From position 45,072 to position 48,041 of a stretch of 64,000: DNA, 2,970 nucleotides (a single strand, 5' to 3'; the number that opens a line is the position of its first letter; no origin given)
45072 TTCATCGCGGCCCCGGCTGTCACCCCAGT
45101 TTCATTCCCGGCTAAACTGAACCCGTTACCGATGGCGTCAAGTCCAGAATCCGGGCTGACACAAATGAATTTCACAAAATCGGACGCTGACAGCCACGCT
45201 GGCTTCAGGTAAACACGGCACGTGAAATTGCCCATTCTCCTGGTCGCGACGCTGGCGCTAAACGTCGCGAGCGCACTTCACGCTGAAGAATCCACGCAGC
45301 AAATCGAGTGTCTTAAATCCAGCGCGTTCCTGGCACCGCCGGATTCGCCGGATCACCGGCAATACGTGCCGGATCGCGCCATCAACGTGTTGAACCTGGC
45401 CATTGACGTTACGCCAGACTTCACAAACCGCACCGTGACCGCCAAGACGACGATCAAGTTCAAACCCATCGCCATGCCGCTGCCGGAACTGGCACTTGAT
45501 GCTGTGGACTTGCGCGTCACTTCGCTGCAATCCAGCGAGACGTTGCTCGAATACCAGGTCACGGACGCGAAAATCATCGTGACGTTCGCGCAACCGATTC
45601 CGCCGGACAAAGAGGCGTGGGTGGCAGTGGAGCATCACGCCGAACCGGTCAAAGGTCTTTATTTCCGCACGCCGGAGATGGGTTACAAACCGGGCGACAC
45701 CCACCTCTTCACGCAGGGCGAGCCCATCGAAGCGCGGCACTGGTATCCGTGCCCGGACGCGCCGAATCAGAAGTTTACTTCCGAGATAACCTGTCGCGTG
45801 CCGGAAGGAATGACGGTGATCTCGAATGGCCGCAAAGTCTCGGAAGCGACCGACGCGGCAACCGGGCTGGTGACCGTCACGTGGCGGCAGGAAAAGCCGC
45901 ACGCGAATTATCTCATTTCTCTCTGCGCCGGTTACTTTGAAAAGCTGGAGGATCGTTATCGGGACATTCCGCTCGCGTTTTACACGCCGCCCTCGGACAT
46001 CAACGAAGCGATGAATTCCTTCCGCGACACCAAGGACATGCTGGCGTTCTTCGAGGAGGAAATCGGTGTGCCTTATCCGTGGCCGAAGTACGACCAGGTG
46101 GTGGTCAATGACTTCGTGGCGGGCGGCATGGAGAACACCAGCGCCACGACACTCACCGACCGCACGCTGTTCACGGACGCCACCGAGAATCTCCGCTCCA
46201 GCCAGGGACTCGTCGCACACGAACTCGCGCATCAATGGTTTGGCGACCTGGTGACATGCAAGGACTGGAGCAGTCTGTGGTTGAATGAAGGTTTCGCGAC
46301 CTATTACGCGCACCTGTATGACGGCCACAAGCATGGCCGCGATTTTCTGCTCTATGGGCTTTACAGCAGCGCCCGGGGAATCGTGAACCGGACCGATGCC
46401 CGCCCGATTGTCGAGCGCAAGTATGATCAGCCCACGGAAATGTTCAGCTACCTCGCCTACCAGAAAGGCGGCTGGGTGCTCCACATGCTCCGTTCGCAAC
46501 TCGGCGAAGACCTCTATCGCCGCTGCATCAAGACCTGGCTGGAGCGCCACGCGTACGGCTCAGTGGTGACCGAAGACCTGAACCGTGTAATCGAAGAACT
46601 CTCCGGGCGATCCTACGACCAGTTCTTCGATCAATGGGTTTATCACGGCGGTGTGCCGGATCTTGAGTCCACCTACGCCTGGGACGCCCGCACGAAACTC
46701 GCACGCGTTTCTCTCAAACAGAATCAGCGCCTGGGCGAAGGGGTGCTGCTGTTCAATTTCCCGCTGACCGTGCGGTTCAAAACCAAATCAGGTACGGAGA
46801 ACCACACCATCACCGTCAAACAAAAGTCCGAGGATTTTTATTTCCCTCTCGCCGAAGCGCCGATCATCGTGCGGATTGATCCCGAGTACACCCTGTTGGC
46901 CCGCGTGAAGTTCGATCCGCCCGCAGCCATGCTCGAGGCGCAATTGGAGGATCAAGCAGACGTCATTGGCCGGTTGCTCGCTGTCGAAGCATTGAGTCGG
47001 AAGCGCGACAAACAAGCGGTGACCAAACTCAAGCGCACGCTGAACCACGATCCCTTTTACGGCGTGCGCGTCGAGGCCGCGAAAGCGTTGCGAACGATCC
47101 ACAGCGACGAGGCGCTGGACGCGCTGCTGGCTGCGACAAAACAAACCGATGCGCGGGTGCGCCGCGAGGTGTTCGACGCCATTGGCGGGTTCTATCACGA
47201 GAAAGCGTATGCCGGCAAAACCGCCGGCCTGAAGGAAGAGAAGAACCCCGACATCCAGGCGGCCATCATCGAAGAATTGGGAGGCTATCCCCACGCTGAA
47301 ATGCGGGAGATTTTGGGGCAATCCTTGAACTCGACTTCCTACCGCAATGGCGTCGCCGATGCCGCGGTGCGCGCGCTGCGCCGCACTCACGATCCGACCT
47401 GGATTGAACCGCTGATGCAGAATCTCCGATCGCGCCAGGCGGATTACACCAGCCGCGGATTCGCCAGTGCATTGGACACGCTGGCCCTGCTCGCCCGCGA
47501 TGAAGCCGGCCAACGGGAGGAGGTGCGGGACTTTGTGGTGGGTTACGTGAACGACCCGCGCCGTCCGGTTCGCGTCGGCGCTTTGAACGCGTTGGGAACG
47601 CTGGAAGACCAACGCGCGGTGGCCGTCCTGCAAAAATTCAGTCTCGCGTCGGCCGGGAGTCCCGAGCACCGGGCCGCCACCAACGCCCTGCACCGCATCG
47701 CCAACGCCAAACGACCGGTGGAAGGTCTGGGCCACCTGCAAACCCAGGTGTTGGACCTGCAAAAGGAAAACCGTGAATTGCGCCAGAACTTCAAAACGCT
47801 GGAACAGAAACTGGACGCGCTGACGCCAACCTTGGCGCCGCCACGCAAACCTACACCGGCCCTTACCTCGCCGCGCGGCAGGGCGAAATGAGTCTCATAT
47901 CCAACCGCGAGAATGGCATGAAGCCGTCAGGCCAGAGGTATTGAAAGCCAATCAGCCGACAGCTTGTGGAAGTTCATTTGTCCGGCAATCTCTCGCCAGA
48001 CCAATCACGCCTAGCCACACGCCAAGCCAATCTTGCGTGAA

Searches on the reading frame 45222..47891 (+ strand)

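Call 63: search_protein_families(library=pfam, proteins=[window:45222-47891:+], max_evalue=0.00001)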
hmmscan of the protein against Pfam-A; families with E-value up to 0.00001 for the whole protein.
window:45222-47891:+ (889 aa): 4 families
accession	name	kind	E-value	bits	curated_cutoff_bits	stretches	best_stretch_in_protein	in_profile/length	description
PF01433.26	Peptidase_M1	-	6.2e-53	180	27.7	1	269-472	5-218/218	Peptidase family M1 domain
PF13646.12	HEAT_2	-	4.7e-23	81.7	27.7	2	570-653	3-86/88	HEAT repeats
PF17900.6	Peptidase_M1_N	-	6.6e-18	65.9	25.8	1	61-231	7-186/186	Peptidase M1 N-terminal domain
PF03130.22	HEAT_PBS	-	1.3e-13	50.3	20.9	0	615-638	1-24/27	PBS lyase HEAT-like repeat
